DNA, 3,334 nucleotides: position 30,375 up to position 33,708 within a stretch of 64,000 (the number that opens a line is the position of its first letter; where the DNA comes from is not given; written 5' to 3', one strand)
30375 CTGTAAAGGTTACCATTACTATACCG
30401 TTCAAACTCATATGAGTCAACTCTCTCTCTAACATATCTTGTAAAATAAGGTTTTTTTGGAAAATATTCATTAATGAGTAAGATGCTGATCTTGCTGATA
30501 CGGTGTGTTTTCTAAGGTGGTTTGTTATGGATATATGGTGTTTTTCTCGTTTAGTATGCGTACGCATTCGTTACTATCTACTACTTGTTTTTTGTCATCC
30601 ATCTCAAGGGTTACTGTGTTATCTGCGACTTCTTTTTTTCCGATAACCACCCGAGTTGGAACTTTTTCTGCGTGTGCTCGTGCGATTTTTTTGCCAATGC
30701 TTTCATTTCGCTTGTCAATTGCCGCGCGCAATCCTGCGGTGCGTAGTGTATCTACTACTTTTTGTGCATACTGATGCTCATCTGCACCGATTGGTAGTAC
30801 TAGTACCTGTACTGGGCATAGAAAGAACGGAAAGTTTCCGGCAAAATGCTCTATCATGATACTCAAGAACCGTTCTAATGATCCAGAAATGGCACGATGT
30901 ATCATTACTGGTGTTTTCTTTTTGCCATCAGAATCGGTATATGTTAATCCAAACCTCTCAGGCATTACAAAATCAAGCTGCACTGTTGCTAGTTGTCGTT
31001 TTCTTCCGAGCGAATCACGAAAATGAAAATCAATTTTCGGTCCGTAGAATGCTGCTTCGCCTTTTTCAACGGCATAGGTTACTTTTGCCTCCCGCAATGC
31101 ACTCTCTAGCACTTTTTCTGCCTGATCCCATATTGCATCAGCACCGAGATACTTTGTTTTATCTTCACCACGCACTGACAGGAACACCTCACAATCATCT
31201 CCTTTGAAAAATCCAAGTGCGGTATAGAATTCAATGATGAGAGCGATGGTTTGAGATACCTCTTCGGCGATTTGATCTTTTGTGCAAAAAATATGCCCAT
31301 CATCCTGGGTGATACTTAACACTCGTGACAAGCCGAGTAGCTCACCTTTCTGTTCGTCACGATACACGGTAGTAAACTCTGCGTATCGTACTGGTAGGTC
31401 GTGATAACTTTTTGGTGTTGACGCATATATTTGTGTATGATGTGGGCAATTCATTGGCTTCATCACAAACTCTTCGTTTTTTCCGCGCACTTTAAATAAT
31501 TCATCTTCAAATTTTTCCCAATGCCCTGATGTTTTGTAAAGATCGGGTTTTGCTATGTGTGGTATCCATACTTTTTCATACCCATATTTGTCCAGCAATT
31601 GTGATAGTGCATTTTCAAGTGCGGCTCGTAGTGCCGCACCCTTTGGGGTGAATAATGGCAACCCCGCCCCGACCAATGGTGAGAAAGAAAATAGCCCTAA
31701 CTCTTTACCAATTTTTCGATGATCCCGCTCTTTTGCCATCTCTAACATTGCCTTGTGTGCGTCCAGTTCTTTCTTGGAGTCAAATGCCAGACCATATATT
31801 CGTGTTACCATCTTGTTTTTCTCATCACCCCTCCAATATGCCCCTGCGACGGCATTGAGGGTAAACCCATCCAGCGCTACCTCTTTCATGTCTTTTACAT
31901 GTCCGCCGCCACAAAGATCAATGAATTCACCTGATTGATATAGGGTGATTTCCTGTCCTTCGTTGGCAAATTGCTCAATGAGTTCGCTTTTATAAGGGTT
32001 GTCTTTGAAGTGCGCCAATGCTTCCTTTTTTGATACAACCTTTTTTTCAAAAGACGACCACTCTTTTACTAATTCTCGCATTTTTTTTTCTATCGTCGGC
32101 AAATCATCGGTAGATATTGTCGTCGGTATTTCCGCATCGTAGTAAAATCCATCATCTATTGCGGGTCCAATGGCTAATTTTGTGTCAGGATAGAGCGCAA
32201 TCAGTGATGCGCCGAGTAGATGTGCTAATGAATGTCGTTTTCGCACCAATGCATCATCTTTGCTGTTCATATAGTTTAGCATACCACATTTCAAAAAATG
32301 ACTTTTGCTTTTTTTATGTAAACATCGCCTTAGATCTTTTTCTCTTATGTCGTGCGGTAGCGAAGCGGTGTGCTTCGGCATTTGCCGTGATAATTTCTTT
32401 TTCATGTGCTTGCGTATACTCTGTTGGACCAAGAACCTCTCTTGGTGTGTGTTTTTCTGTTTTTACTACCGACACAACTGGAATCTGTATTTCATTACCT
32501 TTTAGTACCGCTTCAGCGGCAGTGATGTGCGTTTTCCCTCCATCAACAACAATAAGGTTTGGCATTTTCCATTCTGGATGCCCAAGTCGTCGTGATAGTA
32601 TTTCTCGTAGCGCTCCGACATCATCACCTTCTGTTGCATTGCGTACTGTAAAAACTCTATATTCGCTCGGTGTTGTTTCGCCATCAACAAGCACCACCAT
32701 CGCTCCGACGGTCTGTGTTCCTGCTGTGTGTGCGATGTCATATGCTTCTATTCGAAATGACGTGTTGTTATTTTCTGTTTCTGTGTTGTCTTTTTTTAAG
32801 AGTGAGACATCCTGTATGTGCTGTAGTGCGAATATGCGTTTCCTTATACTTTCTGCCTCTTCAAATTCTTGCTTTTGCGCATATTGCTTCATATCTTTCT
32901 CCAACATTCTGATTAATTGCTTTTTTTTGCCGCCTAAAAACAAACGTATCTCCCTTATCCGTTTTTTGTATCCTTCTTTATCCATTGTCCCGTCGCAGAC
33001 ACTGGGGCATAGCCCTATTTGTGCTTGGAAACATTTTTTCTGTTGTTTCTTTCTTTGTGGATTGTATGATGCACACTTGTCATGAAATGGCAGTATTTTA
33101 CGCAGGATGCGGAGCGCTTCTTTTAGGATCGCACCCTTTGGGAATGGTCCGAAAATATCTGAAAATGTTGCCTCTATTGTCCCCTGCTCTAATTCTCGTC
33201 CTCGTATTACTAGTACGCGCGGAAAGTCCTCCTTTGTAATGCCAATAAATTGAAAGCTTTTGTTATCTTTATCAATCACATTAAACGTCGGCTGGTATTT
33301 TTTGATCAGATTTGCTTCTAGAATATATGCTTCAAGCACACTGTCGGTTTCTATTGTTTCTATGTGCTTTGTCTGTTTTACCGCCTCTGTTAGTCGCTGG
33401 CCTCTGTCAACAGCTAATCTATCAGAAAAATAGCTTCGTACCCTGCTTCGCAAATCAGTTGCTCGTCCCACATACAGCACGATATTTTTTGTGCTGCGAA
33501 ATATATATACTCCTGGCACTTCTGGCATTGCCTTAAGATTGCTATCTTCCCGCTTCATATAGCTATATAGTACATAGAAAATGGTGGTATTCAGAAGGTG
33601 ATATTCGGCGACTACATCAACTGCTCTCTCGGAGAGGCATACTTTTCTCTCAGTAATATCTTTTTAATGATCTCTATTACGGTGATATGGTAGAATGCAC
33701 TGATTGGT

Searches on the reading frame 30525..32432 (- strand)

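Call 18: search_protein_families(library=pfam, proteins=[window:30525-32432:-])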
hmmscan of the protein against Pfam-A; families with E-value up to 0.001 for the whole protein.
window:30525-32432:- (635 aa): 3 families
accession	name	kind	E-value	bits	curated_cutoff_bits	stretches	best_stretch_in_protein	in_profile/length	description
PF00587.30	tRNA-synt_2b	-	1.9e-42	145.8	29.3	1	313-530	1-179/179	tRNA synthetase class II core domain (G, H, P, S and T)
PF03129.25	HGTP_anticodon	-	1.1e-18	67.6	21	1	542-616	1-78/94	Anticodon binding domain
PF07973.19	tRNA_SAD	-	2.6e-09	37.4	24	1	162-213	1-44/44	Threonyl and Alanyl tRNA synthetase second additional domain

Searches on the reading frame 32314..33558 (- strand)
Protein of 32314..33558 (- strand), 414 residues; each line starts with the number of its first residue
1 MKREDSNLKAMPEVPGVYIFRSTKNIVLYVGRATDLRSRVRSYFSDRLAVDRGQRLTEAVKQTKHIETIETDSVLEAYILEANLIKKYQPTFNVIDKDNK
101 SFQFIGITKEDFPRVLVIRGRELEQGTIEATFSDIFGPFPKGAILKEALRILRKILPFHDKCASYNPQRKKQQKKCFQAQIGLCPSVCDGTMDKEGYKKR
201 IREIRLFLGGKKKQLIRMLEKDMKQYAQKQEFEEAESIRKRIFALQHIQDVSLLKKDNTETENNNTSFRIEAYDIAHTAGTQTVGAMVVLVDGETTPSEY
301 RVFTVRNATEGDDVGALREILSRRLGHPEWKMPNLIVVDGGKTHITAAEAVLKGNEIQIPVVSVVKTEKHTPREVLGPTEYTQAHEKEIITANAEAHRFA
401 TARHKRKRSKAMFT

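Call 18: search_protein_families(library=pfam, proteins=[window:32314-33558:-])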
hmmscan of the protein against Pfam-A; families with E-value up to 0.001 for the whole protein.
window:32314-33558:- (414 aa): 3 families
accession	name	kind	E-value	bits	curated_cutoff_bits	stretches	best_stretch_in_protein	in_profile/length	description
PF08459.17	UvrC_RNaseH_dom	-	3.1e-32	112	22.3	1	266-398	9-156/159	UvrC RNAse H endonuclease domain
PF01541.30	GIY-YIG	-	9.2e-09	35.9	22.6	1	16-91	3-76/78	GIY-YIG catalytic domain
PF02151.25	UVR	-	5.3e-06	26.4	21.5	1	213-247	1-35/36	UvrB/uvrC motif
